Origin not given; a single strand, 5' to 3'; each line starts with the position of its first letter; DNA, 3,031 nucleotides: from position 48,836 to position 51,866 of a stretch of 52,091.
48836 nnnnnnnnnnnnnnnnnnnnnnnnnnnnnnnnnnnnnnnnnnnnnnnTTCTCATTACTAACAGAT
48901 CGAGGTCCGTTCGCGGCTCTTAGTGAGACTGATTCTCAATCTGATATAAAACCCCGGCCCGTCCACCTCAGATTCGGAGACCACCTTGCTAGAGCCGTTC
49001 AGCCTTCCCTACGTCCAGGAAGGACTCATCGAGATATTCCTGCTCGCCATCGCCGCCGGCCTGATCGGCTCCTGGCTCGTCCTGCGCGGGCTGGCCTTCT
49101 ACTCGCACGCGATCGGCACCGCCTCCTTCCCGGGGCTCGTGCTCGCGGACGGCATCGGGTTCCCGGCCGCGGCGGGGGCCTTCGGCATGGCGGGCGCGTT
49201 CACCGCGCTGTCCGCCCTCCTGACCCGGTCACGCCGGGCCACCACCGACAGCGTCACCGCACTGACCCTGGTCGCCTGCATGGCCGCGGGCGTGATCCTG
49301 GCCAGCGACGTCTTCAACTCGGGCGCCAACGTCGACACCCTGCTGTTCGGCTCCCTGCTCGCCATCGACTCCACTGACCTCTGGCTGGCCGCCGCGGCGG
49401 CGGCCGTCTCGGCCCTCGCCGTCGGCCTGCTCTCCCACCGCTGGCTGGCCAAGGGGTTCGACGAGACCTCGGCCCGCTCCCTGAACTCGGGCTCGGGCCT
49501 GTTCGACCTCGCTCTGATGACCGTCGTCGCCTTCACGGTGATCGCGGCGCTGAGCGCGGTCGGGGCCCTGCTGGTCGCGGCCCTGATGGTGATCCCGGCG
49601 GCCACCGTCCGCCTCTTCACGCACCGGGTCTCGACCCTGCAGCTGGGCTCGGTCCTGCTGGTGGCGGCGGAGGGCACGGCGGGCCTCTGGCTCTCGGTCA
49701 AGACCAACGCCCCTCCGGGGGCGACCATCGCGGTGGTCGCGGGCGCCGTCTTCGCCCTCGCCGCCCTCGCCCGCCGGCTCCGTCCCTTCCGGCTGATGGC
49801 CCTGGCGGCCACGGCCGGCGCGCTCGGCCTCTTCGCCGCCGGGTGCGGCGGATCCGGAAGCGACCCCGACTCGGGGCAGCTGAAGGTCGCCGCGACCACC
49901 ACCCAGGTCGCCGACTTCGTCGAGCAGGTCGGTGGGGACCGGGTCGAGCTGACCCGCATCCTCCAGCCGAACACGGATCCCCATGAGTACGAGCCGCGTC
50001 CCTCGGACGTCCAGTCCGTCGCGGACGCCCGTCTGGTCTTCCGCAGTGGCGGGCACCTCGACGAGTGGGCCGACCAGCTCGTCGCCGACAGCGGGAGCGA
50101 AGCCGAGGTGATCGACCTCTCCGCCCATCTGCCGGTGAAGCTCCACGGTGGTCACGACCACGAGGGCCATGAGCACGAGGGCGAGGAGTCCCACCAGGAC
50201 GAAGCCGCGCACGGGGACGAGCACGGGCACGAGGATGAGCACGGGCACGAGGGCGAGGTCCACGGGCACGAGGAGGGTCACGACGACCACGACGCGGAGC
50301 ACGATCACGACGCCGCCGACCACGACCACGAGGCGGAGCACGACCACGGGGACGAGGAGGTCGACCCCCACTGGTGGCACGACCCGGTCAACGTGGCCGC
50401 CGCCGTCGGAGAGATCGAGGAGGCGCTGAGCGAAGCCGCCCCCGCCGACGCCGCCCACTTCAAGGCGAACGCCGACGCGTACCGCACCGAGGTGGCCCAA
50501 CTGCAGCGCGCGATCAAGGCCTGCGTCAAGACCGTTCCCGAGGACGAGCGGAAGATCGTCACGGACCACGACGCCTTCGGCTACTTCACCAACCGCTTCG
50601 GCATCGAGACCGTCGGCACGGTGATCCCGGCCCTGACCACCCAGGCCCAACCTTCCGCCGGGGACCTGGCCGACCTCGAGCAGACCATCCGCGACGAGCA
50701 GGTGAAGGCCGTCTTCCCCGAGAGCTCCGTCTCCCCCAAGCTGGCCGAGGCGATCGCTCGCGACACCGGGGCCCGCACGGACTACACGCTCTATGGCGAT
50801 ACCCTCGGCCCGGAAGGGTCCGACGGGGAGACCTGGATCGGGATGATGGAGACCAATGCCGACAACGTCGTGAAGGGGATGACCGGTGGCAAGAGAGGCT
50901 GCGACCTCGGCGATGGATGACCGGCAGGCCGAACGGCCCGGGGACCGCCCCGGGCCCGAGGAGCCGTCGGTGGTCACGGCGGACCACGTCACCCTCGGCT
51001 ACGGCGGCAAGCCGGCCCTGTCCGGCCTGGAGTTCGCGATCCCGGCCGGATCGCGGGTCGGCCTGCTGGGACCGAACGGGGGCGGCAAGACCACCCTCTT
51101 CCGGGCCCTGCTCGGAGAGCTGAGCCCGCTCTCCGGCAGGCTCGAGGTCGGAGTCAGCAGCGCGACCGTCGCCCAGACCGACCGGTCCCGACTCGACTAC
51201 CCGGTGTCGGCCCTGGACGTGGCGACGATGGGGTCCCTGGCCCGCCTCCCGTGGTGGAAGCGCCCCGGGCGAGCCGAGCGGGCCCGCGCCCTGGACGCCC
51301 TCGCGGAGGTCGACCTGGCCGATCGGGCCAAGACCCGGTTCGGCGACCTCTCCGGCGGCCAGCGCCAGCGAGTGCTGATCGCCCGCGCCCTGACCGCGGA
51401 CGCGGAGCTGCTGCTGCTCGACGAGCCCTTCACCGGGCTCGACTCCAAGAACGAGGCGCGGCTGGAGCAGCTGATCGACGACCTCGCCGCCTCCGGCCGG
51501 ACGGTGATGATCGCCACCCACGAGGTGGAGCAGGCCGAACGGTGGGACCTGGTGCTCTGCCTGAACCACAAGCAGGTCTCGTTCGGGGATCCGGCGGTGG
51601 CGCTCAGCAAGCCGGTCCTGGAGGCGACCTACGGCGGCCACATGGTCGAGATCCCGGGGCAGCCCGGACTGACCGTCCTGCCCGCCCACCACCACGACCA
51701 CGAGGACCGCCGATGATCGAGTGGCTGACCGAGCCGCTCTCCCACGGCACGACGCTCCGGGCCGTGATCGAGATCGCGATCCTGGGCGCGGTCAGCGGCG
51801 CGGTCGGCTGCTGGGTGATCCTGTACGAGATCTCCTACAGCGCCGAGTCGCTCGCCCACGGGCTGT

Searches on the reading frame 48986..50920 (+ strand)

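Call 69: search_protein_families(library=pfam, proteins=[window:48986-50920:+], max_evalue=0.0001)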
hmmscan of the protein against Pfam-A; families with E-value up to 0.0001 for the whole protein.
window:48986-50920:+ (644 aa): 2 families
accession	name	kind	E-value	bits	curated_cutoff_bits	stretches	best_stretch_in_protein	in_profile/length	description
PF01297.22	ZnuA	-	1.7e-78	264.1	29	1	301-630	1-262/263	Zinc-uptake complex component A periplasmic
PF00950.22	ABC-3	-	5.2e-40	138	20.1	1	8-260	3-255/258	ABC 3 transport family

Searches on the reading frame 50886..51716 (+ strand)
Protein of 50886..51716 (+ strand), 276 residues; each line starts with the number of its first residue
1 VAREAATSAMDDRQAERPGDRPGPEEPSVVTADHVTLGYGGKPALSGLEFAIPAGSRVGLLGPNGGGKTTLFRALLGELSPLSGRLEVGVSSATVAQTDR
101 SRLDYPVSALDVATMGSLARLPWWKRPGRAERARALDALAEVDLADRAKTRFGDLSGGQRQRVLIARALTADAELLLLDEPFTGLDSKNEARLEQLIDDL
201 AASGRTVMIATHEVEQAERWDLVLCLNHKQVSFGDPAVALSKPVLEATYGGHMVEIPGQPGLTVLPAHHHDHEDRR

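Call 69: search_protein_families(library=pfam, proteins=[window:50886-51716:+], max_evalue=0.0001)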
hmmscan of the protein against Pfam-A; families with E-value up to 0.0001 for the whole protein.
window:50886-51716:+ (276 aa): 2 families
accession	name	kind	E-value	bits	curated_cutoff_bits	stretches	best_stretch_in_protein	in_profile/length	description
PF00005.33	ABC_tran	-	1.8e-25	90.5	25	1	45-182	1-136/137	ABC transporter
PF13304.12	AAA_21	-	1.7e-10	41.9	27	1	146-213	229-299/304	AAA domain, putative AbiEii toxin, Type IV TA system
